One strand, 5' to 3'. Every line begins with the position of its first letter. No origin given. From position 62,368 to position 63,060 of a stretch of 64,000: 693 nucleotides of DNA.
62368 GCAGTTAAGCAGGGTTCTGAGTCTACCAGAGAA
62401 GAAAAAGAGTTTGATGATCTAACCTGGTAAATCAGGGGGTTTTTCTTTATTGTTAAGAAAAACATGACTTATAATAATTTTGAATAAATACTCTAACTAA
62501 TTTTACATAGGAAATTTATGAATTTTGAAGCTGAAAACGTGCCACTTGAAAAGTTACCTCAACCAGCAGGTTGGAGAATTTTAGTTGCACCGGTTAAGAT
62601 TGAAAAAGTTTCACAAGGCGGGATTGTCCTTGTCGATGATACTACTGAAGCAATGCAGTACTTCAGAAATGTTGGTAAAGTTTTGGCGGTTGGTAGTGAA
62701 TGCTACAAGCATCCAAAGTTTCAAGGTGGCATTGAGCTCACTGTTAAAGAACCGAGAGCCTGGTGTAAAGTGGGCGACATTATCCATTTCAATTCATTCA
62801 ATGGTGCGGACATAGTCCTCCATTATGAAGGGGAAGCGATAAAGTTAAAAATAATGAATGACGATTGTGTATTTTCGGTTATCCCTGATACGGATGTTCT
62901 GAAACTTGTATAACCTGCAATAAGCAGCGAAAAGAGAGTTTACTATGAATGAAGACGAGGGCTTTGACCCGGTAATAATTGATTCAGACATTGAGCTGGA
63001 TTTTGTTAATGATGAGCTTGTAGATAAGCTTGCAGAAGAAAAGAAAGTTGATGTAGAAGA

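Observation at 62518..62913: Phage-encoded GroES-like co-chaperonin between portal and scaffold genes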

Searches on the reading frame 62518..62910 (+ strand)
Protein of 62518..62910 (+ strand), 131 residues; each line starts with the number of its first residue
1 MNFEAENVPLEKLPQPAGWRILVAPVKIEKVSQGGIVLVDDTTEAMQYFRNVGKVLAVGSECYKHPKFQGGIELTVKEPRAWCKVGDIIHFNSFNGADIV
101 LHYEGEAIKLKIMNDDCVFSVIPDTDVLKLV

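Call 3: search_protein_families(library=pfam, proteins=[window:62518-62910:+], max_evalue=1)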
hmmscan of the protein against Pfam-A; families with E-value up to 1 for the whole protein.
window:62518-62910:+ (131 aa): 1 family
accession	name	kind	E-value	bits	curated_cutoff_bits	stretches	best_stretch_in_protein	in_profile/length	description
PF00166.26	Cpn10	-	4e-06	27.2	21.1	1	15-104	3-77/93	Chaperonin 10 Kd subunit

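Call 4: search_protein_families(library=phrogs, proteins=[window:62518-62910:+], max_evalue=0.01)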
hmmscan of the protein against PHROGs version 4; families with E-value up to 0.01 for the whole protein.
window:62518-62910:+ (131 aa): 1 family
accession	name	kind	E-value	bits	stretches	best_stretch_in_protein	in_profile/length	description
phrog_3188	-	other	1.7e-15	57.6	1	14-122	3-94/96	co-chaperonin GroES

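Call 5: search_solved_structures(query=window:62518-62910:+, max_evalue=10, show_alignments=3)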
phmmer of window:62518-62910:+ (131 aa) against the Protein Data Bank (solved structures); distinct sequences matched with E-value up to 10: 9.
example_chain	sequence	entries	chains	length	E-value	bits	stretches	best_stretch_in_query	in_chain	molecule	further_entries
3nx6_A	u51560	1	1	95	0.00024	24.1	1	16-122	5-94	10kDa chaperonin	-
4v4o_O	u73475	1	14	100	0.0035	20.4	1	13-104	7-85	cpn10(GroES)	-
1wnr_A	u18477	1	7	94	0.0049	19.9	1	15-104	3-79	10 kDa chaperonin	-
7ekq_P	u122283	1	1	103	0.027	17.5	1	15-62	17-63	Chaperonin 11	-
7ekq_R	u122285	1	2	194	0.15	15.1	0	15-59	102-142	Cpn20 co-chaperonin subunit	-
4e71_A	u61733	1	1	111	0.4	13.7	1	71-102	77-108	Plexin-B2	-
6acv_A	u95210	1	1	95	0.52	13.3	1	6-48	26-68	Methyl-CpG-binding domain-containing protein 11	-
7nqh_BL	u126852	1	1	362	1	12.4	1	58-81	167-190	Peptide chain release factor 1-like, mitochondrial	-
8qp6_B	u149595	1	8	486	1.1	12.3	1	46-124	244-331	F(ab) IGH526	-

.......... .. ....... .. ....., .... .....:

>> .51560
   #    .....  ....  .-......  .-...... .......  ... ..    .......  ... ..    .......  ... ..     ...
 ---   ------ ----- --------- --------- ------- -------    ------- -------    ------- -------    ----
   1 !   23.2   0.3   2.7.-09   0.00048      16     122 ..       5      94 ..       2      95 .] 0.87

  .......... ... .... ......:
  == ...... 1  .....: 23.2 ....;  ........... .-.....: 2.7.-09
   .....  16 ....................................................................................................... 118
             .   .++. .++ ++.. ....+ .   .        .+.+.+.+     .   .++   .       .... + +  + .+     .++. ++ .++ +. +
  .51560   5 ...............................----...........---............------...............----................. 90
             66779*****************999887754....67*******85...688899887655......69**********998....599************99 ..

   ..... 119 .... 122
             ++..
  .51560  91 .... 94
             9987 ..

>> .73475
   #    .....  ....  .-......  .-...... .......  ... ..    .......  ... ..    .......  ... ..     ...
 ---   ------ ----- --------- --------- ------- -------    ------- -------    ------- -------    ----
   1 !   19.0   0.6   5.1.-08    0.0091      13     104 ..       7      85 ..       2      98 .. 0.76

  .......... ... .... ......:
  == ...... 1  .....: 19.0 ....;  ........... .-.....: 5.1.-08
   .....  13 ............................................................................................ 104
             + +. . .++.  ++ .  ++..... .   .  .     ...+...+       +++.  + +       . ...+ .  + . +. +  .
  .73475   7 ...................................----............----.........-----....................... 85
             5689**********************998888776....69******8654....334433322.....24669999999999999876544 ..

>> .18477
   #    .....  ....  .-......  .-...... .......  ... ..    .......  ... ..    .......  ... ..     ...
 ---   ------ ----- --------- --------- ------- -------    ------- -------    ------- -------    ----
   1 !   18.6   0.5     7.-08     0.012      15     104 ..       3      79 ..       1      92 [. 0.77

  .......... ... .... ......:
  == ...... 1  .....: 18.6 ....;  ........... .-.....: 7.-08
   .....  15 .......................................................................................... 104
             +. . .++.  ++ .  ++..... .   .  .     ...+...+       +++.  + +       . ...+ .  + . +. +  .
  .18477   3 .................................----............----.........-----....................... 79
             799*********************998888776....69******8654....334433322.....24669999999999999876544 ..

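Call 7: search_dna_similar(query=window:62518-62910:+, collection=phages, mode=protein, max_rows=40, max_evalue=0.001)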
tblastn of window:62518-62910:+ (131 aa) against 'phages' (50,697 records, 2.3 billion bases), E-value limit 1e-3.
Records with a match: 14; places in all: 14; records where one place covers at least 80% of the query: 14.
Best place of each record, by identity: <60% 14.
By first word of the organism name: Caulobacter 4; Pelagibacter 2; Planktothrix 2; Roseobacter 2; Phage 1; Caudoviricetes 1; phage 1; Synechococcus 1.
By host as written in the record: Caulobacter vibrioides CB15 3; Candidatus Pelagibacter sp. HTCC1062 2; - 2; Roseobacter sp. FZCC0083 2; Gammaproteobacteria 1; unknown 1; Caulobacter vibrioides 1; Synechococcus sp. 1; and 1 more.
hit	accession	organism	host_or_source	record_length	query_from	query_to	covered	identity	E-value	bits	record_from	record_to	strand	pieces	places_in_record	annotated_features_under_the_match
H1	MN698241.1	Pelagibacter phage HTVC027P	Candidatus Pelagibacter sp. HTCC1062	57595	11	122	85%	37.5%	4e-16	79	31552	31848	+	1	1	co-chaperone GroES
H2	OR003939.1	Phage DSL-LC04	Gammaproteobacteria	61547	2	130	98%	31.3%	8e-12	66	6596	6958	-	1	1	co-chaperonin GroES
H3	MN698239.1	Pelagibacter phage HTVC023P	Candidatus Pelagibacter sp. HTCC1062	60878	10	122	86%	32.5%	6e-10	61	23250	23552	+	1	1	co-chaperone GroES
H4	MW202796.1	Caudoviricetes sp.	Manatee Spring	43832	15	131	89%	31.1%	4e-9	59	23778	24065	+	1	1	chaperonin 10 kd subunit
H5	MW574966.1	phage 023Pt_psg01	unknown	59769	11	124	87%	31.3%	2e-9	59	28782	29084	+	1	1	co-chaperonin GroES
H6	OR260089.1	Caulobacter phage GB2A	Caulobacter vibrioides CB15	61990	15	131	89%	28.2%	1e-4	46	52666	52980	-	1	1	hypothetical protein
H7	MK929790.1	Caulobacter phage RW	Caulobacter vibrioides CB15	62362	15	131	89%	28.2%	1e-4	46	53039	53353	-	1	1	co-chaperonin GroES protein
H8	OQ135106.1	Caulobacter phage RLK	Caulobacter vibrioides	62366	15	131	89%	28.2%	1e-4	46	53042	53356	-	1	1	RLK_gp090c: hypothetical protein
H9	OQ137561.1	Caulobacter phage KcrB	Caulobacter vibrioides CB15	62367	15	131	89%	28.2%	1e-4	46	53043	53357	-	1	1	KcrB_gp090c: co-chaperonin GroES protein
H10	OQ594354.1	Synechococcus phage MinM2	Synechococcus sp.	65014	12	122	85%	29.5%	5e-8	56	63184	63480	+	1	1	co-chaperonin GroES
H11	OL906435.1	Planktothrix phage Pag-Yong1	Planktothrix agardhii FACHB-1261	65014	12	122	85%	29.5%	5e-8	56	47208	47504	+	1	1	chaperonin GroES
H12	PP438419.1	Planktothrix phage Pra-JY27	Planktothricoides raciborskii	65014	12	122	85%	29.5%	5e-8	56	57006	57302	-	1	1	co-chaperonin GroES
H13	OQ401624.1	Roseobacter phage CRP-902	Roseobacter sp. FZCC0083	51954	12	124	86%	28.3%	1e-7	54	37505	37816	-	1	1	co-chaperonin GroES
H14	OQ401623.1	Roseobacter phage CRP-901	Roseobacter sp. FZCC0083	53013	12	124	86%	27.8%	1e-6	52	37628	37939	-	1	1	co-chaperonin GroES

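Call 8: get_annotated_region(hit=H1, flank=6000)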
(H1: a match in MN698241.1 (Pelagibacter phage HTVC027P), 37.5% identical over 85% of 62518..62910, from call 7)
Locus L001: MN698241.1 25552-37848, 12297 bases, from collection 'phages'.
description: Pelagibacter phage HTVC027P, complete genome.
organism: Pelagibacter phage HTVC027P (NCBI taxid 2686457)
taxonomy: Viruses; Duplodnaviria; Heunggongvirae; Uroviricota; Caudoviricetes
host: Candidatus Pelagibacter sp. HTCC1062; source: seawater; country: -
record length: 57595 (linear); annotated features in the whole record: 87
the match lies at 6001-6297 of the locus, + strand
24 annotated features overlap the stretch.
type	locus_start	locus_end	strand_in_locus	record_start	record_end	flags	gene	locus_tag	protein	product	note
CDS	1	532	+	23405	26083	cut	-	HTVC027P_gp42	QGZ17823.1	hypothetical protein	-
CDS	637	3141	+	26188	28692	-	-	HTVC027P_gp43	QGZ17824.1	hypothetical protein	-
CDS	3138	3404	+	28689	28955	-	-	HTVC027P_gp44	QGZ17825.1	hypothetical protein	-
CDS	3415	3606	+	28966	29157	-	-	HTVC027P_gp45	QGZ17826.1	hypothetical protein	-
CDS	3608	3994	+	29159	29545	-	-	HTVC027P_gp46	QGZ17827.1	hypothetical protein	-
CDS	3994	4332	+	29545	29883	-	-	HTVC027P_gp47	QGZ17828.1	hypothetical protein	-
CDS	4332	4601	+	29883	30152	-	-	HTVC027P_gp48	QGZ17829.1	hypothetical protein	-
CDS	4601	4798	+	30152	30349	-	-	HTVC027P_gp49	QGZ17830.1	hypothetical protein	-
CDS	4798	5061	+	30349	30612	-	-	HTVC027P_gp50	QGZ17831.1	hypothetical protein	-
CDS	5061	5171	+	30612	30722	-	-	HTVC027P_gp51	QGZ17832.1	hypothetical protein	-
CDS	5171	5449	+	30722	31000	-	-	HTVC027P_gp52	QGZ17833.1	hypothetical protein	-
CDS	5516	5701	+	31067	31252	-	-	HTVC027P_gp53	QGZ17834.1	hypothetical protein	-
CDS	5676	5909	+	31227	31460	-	-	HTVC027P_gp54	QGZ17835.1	hypothetical protein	-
CDS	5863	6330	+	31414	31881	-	-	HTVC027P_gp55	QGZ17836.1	co-chaperone GroES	-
CDS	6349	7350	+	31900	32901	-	-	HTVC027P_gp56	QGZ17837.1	hypothetical protein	-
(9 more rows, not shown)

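Call 9: get_annotated_region(hit=H2, flank=6000)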
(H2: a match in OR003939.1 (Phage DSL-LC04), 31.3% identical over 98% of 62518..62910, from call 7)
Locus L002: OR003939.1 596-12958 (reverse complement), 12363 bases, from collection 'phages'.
description: Phage DSL-LC04, complete genome.
organism: Phage DSL-LC04 (NCBI taxid 3058958)
taxonomy: Viruses; Duplodnaviria; Heunggongvirae; Uroviricota; Caudoviricetes
host: Gammaproteobacteria; source: water sample of Dishui Lake; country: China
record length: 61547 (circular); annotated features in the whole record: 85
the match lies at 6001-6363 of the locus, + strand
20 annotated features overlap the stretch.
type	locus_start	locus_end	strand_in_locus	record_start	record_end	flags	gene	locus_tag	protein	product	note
CDS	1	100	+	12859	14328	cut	-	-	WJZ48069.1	terminase large subunit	-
CDS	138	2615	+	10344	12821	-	-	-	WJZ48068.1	PcfJ-like protein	-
CDS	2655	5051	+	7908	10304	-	-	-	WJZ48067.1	portal protein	-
CDS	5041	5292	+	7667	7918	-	-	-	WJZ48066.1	hypothetical protein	-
CDS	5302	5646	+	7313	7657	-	-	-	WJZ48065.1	hypothetical protein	-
CDS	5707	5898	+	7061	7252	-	-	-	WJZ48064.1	type III secretion system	-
CDS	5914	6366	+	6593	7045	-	-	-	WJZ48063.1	co-chaperonin GroES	-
CDS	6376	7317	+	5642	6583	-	-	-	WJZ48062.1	hypothetical protein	-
CDS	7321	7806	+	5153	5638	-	-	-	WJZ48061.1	hypothetical protein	-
CDS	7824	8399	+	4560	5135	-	-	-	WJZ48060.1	hypothetical protein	-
CDS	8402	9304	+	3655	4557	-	-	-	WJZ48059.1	major capsid protein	-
CDS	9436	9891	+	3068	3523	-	-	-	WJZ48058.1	cement protein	-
CDS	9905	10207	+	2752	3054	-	-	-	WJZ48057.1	hypothetical protein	-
CDS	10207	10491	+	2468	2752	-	-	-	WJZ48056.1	hypothetical protein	-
CDS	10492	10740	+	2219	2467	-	-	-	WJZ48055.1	hypothetical protein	-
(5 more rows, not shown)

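Call 10: get_annotated_region(hit=H7, flank=6000)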
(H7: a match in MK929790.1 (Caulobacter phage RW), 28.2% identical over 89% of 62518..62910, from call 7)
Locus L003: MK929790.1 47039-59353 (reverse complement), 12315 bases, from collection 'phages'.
description: Caulobacter phage RW, complete genome.
organism: Caulobacter phage RW (NCBI taxid 2591034)
taxonomy: Viruses; Duplodnaviria; Heunggongvirae; Uroviricota; Caudoviricetes
host: Caulobacter vibrioides CB15; source: -; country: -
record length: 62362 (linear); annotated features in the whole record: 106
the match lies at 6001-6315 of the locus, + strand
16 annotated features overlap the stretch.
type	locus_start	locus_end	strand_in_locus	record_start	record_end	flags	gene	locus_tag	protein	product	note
CDS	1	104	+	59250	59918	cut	-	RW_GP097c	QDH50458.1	large terminase subunit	-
CDS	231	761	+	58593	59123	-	-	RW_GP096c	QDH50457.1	SAM-dependent methyl transferase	-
CDS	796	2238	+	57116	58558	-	-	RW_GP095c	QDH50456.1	large terminase subunit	-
tRNA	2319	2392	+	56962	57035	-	-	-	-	tRNA-Val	-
CDS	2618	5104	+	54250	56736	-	-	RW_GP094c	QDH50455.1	hypothetical protein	-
CDS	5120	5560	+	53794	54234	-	-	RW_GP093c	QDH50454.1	hypothetical protein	-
CDS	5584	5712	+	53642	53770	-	-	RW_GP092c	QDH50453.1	hypothetical protein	-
CDS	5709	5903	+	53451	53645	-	-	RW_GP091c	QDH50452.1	hypothetical protein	-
CDS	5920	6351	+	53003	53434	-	-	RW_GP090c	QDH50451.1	co-chaperonin GroES protein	-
CDS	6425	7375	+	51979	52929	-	-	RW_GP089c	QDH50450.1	hypothetical protein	-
CDS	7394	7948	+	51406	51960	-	-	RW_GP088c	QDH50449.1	hypothetical protein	-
CDS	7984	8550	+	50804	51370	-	-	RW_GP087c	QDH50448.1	hypothetical protein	-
CDS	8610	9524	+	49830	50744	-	-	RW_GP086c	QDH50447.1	hypothetical protein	-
CDS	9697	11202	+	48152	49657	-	-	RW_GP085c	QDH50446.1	hypothetical protein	-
CDS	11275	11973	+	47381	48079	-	-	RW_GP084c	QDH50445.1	hypothetical protein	-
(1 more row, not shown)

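Call 11: get_annotated_region(hit=H10, flank=6000)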
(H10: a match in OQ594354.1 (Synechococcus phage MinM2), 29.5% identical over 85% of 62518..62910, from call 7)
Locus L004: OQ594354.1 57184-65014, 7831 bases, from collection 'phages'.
description: Synechococcus phage MinM2, complete genome.
organism: Synechococcus phage MinM2 (NCBI taxid 3035943)
taxonomy: Viruses; Duplodnaviria; Heunggongvirae; Uroviricota; Caudoviricetes
host: Synechococcus sp.; source: fresh water; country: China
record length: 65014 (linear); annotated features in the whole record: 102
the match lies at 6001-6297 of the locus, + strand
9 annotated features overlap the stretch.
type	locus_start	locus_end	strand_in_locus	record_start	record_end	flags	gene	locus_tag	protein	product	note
CDS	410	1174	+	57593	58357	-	-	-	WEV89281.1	glycoside hydrolase family 19 protein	glycoside hydrolase family 19 protein #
CDS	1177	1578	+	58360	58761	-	-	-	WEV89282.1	hypothetical protein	MM2_95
CDS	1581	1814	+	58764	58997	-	-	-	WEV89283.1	RusA family crossover junction endodeoxyribonuclease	-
CDS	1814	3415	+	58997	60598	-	-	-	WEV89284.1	terminase large subunit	-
CDS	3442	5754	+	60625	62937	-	-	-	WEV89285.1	hypothetical protein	MM2_98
CDS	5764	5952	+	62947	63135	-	-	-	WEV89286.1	hypothetical protein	MM2_99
CDS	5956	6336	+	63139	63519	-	-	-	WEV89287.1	co-chaperonin GroES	co-chaperonin GroES #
CDS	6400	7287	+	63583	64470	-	-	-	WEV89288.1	hypothetical protein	MM2_101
CDS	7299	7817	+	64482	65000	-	-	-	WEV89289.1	hypothetical protein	MM2_102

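Call 12: get_annotated_region(hit=H13, flank=6000)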
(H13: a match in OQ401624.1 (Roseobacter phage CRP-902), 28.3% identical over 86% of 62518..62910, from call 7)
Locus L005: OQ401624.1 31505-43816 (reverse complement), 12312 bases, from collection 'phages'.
description: Roseobacter phage CRP-902, complete genome.
organism: Roseobacter phage CRP-902 (NCBI taxid 3032257)
taxonomy: Viruses; Duplodnaviria; Heunggongvirae; Uroviricota; Caudoviricetes
host: Roseobacter sp. FZCC0083; source: seawater; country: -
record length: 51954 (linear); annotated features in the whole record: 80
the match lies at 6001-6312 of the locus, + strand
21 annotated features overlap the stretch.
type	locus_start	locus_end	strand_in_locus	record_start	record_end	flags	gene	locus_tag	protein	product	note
CDS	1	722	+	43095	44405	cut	-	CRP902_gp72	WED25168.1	hypothetical protein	-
CDS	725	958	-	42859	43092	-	-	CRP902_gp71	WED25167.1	hypothetical protein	-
CDS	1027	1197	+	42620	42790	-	-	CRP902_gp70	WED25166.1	hypothetical protein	-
CDS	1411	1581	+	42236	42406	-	-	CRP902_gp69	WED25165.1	hypothetical protein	-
CDS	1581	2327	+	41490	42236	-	-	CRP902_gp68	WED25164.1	hypothetical protein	-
CDS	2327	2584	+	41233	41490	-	-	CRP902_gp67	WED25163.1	HVA1 family protein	-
CDS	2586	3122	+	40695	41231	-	-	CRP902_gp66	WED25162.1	hypothetical protein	-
CDS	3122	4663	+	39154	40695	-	-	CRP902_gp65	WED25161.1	nuclease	-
CDS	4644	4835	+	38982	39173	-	-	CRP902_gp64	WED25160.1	hypothetical protein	-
CDS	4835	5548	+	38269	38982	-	-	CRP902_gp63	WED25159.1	hypothetical protein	-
CDS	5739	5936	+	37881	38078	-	-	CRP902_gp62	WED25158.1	hypothetical protein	-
CDS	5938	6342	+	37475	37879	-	-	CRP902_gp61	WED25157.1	co-chaperonin GroES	-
CDS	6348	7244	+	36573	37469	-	-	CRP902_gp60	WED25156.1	hypothetical protein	-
CDS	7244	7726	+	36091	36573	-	-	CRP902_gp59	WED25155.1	hypothetical protein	-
CDS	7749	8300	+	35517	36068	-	-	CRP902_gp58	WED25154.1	hypothetical protein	-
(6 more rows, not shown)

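Call 18: find_homologous_proteins(query=window:62518-62910:+, max_evalue=0.001)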
Query window:62518-62910:+ (131 aa): 17 proteins with E <= 0.001 among 23 candidates.
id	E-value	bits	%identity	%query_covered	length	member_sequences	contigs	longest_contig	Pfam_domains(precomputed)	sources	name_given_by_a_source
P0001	4.4e-83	294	100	100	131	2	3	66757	PF00166.27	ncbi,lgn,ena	-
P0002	1.3e-49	185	59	100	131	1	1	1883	-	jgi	-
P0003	5.2e-49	183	59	100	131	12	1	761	PF00166.27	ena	-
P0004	9.6e-49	182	58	98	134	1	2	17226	PF00166.27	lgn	-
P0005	1.6e-48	182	56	100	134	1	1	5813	PF00166.27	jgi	jgi:co-chaperonin GroES (HSP10)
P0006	2.4e-48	181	58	100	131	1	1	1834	PF00166.27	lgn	-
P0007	7.2e-47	176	57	100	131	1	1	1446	PF00166.27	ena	-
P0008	5.9e-46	173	57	100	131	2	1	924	PF00166.27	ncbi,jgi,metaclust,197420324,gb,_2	metaclust:\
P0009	8.0e-46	173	54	96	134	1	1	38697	PF00166.27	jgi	-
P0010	3.2e-45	171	56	98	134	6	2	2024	PF00166.27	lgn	-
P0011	1.3e-44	169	55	100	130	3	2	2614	PF00166.27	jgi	jgi:co-chaperonin GroES (HSP10)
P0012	1.0e-43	166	55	98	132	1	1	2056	PF00166.27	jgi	-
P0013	1.1e-42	163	56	100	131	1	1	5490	-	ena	-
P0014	1.3e-42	163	52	98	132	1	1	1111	-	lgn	-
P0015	2.9e-41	158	55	100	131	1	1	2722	-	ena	-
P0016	7.6e-39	150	49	98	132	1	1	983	PF00166.27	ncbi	-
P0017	9.0e-31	124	47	100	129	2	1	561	PF00166.27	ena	-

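Call 19: find_encoding_contigs(protein=P0001, flank=10000, max_places=3)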
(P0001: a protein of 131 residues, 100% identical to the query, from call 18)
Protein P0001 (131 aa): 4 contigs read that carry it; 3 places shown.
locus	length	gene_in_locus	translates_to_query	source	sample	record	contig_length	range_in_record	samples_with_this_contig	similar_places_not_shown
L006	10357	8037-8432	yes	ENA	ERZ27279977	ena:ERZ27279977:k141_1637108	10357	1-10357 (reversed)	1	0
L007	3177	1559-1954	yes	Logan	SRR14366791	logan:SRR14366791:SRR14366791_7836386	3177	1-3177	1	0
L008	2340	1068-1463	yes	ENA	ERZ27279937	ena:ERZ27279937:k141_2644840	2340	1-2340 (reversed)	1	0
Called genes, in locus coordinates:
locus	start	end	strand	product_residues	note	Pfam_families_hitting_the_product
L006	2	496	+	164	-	?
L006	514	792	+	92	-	-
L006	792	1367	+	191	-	PF05838:Glyco_hydro_108, PF09374:PG_binding_3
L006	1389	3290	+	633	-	-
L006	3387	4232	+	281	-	-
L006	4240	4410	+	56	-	-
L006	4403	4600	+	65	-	-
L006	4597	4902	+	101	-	-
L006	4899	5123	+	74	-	-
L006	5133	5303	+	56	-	-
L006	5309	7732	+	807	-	-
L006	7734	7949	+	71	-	-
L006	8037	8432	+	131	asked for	PF00166:Cpn10 (weak)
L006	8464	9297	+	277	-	-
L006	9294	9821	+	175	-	-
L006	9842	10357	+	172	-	?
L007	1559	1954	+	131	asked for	PF00166:Cpn10 (weak)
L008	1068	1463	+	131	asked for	PF00166:Cpn10 (weak)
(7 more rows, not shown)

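Call 32: predict_structure(alignment_id=A1)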
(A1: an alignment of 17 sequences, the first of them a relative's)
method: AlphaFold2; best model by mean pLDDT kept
length: 131 residues; sequences in the alignment: 17
mean_pLDDT: 42.1   pTM: 0.26
mean pLDDT of the five models: 42.1, 41.1, 39.1, 38.3, 37.0
residues with pLDDT >= 90: 0; 70-90: 6; 50-70: 27; < 50: 98
segments of 3 or more residues with pLDDT < 50: 1-6, 13-59, 86-103, 106-131
pLDDT, mean of each block of 10 residues (from residue 1): 41 38 26 29 30 41 59 72 50 44 43 38 37 30
secondary structure, 60 per line:
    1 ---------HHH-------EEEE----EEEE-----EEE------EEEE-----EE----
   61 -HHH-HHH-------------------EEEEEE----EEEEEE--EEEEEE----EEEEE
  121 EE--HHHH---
elements in order: E20-23 E28-31 E37-39 E46-49 E88-93 E98-103 E106-111 E116-122 H125-128
